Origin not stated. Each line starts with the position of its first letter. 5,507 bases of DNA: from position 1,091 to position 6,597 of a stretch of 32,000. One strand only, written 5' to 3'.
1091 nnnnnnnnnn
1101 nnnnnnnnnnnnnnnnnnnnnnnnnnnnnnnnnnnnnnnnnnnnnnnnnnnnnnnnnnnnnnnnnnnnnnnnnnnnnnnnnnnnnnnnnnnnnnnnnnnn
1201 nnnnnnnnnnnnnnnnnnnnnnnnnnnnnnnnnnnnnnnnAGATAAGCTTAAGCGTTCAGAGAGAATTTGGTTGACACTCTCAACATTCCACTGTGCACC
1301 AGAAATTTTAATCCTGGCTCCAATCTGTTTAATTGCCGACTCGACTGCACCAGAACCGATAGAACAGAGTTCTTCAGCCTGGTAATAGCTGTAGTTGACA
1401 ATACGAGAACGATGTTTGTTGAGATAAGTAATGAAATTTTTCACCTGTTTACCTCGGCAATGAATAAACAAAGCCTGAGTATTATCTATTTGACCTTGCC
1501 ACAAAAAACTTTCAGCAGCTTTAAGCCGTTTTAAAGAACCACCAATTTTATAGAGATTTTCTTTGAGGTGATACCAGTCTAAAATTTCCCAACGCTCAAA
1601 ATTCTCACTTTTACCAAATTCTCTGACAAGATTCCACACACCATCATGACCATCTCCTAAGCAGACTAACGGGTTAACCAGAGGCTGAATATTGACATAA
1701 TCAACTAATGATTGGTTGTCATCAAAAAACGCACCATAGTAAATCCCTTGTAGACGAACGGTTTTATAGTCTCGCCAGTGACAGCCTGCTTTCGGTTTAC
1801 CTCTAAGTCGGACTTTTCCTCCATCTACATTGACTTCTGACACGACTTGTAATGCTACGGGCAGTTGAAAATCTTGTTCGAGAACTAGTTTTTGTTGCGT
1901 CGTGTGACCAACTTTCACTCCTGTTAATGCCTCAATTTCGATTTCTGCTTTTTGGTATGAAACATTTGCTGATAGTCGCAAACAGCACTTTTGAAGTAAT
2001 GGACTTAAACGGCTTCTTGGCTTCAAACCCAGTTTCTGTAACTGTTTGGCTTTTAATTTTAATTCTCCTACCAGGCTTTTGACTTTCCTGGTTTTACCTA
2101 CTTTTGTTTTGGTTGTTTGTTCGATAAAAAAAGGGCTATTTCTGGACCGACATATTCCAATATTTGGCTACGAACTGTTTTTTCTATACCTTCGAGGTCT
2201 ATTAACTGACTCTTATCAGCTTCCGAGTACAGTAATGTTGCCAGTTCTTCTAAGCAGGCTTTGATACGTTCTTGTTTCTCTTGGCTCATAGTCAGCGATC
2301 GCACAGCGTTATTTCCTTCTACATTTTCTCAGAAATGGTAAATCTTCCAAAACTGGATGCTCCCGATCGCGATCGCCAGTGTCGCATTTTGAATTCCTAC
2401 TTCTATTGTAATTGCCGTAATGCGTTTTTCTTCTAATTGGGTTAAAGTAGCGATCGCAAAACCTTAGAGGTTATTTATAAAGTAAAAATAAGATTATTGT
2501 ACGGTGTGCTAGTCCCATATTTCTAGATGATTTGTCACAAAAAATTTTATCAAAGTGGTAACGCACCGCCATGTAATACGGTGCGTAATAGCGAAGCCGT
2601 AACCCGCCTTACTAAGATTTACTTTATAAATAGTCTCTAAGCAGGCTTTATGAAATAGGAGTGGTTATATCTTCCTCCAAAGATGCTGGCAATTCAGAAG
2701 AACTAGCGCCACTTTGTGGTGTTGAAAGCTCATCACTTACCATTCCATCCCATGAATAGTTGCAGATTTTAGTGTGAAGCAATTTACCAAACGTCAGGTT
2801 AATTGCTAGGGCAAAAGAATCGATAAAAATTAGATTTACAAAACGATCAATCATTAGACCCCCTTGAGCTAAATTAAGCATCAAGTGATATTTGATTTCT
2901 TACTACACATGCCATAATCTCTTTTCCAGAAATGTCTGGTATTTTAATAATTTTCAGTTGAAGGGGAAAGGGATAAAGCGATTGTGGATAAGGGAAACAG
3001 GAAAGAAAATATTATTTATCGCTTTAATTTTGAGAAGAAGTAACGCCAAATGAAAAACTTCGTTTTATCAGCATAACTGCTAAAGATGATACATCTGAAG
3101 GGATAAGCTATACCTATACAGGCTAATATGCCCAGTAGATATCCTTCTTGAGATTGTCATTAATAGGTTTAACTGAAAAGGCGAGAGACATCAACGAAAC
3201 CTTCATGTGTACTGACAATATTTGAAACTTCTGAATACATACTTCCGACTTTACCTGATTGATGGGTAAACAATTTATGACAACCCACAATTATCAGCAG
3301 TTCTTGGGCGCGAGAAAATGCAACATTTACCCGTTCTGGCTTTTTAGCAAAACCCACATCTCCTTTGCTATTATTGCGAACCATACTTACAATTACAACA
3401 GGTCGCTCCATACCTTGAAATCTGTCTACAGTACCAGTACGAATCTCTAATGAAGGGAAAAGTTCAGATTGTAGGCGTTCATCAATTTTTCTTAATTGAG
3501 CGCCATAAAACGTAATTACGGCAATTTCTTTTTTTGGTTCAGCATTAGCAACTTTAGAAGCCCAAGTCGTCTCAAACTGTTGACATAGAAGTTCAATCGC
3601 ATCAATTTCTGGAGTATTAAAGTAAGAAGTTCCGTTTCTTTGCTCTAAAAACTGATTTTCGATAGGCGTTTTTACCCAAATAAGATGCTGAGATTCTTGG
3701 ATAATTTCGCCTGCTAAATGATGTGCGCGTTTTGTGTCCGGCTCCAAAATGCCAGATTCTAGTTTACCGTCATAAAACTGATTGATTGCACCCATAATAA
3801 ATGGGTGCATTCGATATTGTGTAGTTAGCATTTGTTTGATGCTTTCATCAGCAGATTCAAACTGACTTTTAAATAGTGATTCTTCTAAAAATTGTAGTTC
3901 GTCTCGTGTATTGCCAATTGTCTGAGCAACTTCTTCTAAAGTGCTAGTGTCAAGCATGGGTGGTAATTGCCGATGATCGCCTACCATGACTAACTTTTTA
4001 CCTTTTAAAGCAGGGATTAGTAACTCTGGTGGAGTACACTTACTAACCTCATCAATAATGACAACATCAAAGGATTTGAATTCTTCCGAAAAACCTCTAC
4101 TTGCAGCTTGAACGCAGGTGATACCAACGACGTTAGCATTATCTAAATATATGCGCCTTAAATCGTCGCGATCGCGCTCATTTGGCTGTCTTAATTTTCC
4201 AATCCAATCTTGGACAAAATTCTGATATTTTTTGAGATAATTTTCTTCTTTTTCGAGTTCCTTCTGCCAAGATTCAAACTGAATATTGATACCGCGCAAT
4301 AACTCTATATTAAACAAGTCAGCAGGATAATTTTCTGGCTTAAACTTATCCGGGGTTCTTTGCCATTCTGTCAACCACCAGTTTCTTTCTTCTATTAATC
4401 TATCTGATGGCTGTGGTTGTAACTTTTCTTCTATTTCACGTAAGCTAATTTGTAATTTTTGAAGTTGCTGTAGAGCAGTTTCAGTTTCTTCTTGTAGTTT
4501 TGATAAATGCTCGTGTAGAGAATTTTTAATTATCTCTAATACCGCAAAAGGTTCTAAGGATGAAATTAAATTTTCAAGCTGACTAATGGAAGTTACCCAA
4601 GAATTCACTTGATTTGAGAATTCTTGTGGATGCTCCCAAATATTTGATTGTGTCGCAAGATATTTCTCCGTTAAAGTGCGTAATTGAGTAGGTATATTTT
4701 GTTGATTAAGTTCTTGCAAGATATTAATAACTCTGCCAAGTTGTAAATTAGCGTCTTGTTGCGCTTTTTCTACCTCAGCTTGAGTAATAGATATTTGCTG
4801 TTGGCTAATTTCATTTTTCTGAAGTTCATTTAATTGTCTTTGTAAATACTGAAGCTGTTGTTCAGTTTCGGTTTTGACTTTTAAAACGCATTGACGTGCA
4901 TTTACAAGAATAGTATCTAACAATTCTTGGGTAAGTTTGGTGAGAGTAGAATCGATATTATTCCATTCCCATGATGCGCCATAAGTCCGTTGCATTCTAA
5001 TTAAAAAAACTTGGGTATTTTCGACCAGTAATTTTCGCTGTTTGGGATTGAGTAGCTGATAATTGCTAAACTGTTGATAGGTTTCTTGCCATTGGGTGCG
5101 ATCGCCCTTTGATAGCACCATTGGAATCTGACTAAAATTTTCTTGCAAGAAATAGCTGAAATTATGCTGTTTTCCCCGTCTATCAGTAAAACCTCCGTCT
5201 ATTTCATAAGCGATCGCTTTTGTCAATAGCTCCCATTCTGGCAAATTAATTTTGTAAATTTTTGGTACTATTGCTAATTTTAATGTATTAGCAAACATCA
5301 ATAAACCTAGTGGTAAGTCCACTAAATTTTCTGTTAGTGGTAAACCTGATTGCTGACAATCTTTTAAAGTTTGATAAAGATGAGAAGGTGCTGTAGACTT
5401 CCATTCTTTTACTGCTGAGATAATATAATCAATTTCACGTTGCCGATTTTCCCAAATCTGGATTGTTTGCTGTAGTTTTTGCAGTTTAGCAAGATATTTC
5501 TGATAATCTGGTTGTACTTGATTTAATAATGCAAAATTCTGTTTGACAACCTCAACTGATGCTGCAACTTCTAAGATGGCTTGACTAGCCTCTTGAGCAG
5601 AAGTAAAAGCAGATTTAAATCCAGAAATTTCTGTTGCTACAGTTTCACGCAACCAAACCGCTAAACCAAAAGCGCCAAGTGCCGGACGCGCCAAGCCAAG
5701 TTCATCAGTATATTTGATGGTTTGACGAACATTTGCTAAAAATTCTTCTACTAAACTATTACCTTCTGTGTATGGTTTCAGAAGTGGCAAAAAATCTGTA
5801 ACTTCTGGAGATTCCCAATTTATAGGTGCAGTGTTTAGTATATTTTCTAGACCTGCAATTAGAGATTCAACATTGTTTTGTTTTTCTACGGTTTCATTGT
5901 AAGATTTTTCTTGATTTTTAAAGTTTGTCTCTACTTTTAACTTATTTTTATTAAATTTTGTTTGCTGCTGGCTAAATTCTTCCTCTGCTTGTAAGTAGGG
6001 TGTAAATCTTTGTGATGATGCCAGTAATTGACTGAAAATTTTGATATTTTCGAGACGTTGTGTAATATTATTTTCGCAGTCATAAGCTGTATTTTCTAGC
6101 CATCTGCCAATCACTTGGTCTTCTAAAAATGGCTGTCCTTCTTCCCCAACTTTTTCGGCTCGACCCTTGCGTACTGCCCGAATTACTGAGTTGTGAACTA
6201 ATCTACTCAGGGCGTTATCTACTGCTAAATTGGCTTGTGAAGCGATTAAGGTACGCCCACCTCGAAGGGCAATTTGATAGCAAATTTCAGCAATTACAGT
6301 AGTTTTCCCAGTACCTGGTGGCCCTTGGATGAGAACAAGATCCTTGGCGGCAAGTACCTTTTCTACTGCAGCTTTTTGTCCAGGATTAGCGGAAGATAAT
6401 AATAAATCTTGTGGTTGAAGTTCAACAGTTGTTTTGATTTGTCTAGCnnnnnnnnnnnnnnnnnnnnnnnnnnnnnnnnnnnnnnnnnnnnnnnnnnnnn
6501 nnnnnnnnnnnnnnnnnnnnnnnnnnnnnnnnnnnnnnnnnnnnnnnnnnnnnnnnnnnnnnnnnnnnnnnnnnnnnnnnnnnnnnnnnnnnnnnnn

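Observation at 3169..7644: Giant Upf1-like SF1 helicase fused to an IF-2 N-terminal-type domain and split by a ~700 aa coiled coil: candidate core of an undescribed (Mokosh-like?) defence module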

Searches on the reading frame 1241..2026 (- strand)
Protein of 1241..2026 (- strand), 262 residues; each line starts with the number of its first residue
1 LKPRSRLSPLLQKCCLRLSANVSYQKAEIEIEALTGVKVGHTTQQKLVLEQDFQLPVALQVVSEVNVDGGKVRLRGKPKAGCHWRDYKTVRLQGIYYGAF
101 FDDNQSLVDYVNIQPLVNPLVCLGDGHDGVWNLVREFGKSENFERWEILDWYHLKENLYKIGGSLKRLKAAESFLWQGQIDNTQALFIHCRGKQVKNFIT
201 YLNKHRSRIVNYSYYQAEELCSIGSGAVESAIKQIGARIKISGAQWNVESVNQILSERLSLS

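Call 9: search_protein_families(library=pfam, proteins=[window:1241-2026:-], max_evalue=0.01)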
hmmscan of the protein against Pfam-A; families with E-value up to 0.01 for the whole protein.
window:1241-2026:- (262 aa): 0 families

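Call 14: search_protein_families(library=padloc, proteins=[window:1241-2026:-], max_evalue=0.1)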
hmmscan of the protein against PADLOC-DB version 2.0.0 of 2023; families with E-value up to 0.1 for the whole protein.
window:1241-2026:- (262 aa): 0 families

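Call 33: search_protein_families(library=ncbifam, proteins=[window:1241-2026:-], max_evalue=0.01)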
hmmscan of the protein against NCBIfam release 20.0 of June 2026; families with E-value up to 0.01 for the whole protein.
window:1241-2026:- (262 aa): 3 families
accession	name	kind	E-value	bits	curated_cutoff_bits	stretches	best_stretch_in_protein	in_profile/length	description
NF033572.1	transpos_ISKra4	equivalog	8.1e-69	232.7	205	1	2-260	109-416/422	ISKra4 family transposase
NF041731.2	transpos_ISH6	equivalog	9.4e-13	47.7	240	2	1-79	107-191/414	ISH6 family transposase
NF033529.1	transpos_ISLre2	equivalog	1e-11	44.8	200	2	148-252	197-309/382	ISLre2 family transposase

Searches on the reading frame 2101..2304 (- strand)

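Call 14: search_protein_families(library=padloc, proteins=[window:2101-2304:-], max_evalue=0.1)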
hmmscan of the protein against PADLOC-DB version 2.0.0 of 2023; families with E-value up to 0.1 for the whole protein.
window:2101-2304:- (68 aa): 0 families

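Call 15: search_protein_families(library=pfam, proteins=[window:2101-2304:-], max_evalue=0.01)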
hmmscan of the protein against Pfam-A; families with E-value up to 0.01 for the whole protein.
window:2101-2304:- (68 aa): 1 family
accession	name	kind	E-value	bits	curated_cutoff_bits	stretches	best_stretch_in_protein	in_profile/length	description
PF05227.19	CHASE3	-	0.0093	16.3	28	1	8-63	45-97/138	CHASE3 domain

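Call 33: search_protein_families(library=ncbifam, proteins=[window:2101-2304:-], max_evalue=0.01)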
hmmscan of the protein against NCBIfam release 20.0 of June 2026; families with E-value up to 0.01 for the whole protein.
window:2101-2304:- (68 aa): 0 families

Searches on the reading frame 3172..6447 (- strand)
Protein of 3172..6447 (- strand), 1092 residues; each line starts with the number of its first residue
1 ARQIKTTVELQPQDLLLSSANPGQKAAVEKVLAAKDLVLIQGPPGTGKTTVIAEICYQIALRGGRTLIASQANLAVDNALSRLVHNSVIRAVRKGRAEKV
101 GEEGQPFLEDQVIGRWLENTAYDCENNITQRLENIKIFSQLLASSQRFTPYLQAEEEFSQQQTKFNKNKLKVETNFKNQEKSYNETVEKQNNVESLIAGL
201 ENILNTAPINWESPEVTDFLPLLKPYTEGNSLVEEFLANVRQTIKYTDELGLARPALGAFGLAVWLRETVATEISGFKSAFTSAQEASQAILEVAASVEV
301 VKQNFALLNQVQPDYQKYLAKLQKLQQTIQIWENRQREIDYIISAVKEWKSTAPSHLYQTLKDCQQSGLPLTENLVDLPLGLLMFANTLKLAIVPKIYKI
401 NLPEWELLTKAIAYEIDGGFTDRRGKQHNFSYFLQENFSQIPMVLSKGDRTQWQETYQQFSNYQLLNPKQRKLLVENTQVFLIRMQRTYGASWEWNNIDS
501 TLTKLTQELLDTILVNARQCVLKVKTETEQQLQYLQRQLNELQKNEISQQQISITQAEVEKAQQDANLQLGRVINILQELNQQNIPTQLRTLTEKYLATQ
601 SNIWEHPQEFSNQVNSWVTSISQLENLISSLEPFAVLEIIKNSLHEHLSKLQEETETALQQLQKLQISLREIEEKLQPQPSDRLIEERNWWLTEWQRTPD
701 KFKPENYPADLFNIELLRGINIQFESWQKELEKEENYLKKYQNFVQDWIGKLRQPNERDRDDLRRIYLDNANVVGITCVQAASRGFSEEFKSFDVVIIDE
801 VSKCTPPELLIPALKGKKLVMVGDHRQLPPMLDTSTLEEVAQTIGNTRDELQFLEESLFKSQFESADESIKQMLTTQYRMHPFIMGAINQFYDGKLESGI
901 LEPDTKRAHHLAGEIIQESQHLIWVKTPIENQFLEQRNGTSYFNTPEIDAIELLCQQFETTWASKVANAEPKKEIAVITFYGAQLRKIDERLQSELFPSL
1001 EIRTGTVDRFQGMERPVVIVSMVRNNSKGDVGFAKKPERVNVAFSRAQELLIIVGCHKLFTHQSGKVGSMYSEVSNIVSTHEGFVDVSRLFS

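Call 70: predict_structure(alignment_id=A4)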
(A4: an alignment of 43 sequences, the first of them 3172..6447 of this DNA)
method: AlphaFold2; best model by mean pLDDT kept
length: 1092 residues; sequences in the alignment: 43
mean_pLDDT: 78.7   pTM: 0.38
mean pLDDT of the five models: 78.7, 76.6, 74.5, 74.1, 72.9
residues with pLDDT >= 90: 44; 70-90: 855; 50-70: 147; < 50: 46
segments of 3 or more residues with pLDDT < 50: 828-845, 850-856, 875-878, 895-903
pLDDT, mean of each block of 10 residues (from residue 1): 68 81 84 78 70 89 88 76 76 74 75 81 82 84 84 81 70 75 78 84 79 83 82 87 85 82 86 80 86 86 80 77 84 87 89 88 82 81 83 78 83 87 83 88 84 88 88 90 86 83 88 88 87 87 72 80 84 87 85 88 87 86 85 86 83 77 73 62 82 83 77 84 85 85 83 82 82 82 69 83 57 77 58 44 50 48 57 51 69 51 59 84 79 70 83 91 87 86 85 86 76 73 66 54 71 82 70 81 78 63
secondary structure, 60 per line:
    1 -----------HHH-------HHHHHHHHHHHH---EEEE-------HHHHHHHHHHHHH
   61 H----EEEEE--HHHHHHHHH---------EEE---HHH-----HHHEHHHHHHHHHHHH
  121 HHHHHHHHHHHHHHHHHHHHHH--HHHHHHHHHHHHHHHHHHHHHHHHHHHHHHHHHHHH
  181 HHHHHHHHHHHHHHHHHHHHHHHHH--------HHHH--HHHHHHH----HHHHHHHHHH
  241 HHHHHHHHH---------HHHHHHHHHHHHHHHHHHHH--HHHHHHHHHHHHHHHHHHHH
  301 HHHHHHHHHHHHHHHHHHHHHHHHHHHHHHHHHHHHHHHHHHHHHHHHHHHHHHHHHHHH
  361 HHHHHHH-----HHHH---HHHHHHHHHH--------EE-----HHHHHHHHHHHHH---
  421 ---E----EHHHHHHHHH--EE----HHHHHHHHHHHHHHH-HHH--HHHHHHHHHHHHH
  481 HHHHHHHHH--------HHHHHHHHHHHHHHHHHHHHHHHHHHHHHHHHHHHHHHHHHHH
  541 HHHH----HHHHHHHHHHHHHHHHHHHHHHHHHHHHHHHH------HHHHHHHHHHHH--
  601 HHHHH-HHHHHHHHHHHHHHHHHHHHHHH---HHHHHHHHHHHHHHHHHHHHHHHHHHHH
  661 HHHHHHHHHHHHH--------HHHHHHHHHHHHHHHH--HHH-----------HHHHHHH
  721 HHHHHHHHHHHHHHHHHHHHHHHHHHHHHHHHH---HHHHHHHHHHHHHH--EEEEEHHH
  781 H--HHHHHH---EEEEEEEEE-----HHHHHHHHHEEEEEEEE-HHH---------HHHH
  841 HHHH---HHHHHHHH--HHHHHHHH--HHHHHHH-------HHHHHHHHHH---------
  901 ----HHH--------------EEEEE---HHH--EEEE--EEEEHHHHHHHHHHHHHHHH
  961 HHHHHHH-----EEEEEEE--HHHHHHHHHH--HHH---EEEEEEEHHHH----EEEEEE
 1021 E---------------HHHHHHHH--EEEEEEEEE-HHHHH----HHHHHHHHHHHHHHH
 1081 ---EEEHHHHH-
elements in order (helices of 4 or more, strands of 3 or more residues): H22-33 E37-40 H48-61 E66-70 H73-81 E91-93 H109-142 H145-205 H214-217 H220-226 H231-249 H259-278 H281-367 H373-376 H380-389 H405-417 H430-438 H447-461 H468-489 H498-544 H549-580 H587-598 H601-605 H607-629 H633-673 H682-697 H714-753 H757-770 E773-777 H778-781 H784-789 E793-801 H807-815 E816-823 H837-844 H848-855 H858-865 H868-874 H882-891 E922-926 E935-938 E941-944 H945-967 E973-979 H982-991 E1000-1006 H1007-1010 E1015-1021 H1037-1044 E1047-1055 H1057-1061 H1066-1080 E1084-1086 H1087-1091

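Call 72: fold_search(model_id=the predicted structure, library=pdb)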
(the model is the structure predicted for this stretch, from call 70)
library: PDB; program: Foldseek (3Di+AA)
matches with E <= 10: 865; with E <= 0.001: 45
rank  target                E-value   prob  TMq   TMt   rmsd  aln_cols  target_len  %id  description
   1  4b3g_B                7.2e-14  1.00  0.18  0.30  11.5       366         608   27  crystal structure of Ighmbp2 helicase in complex with RNA (released 2012-09-26)
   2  4b3g_A                1.3e-12  1.00  0.19  0.31  12.9       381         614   24  crystal structure of Ighmbp2 helicase in complex with RNA (released 2012-09-26)
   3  4b3f                  3.0e-12  1.00  0.18  0.30  17.6       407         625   24  crystal structure of Ighmbp2 helicase (released 2012-09-26)
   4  8ftm_B                5.1e-12  1.00  0.19  0.27  20.9       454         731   22  Setx-ssRNA-ADP-SO4 complex (released 2023-10-25)
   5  5ean_A                5.8e-12  1.00  0.19  0.19  10.8       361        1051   25  Crystal structure of Dna2 in complex with a 5' overhang DNA (released 2015-11-18)
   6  2xzo_A                8.2e-12  1.00  0.17  0.29  12.2       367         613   26  Upf1 helicase - RNA complex (released 2011-03-30)
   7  8ram_O                9.4e-12  1.00  0.18  0.27  11.4       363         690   24  Structure of Sen1 bound RNA Polymerase II pre-termination complex (released 2024-10-30)
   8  5eaw_A                1.4e-11  1.00  0.18  0.18  12.0       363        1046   24  Crystal structure of Dna2 nuclease-helicase (released 2015-11-18)
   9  8ftm_A                2.3e-11  1.00  0.19  0.27  14.2       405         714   24  Setx-ssRNA-ADP-SO4 complex (released 2023-10-25)
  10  5eax_A                2.5e-11  1.00  0.18  0.18  11.9       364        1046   26  Crystal structure of Dna2 in complex with an ssDNA (released 2015-11-18)
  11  8rd3_A                2.7e-11  1.00  0.18  0.29  23.4       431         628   24  Crystal structure of Saccharomyces cerevisiae Nmd4 protein bound to Upf1 helicase domain (released 2024-08-14)
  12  9qwn_A                4.1e-11  1.00  0.18  0.23  11.4       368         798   25  Human UPF1 in complex with the histone stem loop RNA (released 2025-12-03)
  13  9q9z                  6.0e-11  1.00  0.17  0.24  10.7       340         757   22  Cryo-EM structure of the helicase core of ZNFX1 (released 2025-09-03)
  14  2xzl_A                6.0e-11  1.00  0.18  0.24  13.2       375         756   25  Upf1-RNA complex (released 2011-03-30)
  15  2xzp                  7.9e-11  1.00  0.18  0.30  10.8       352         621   27  Upf1 helicase (released 2011-03-30)
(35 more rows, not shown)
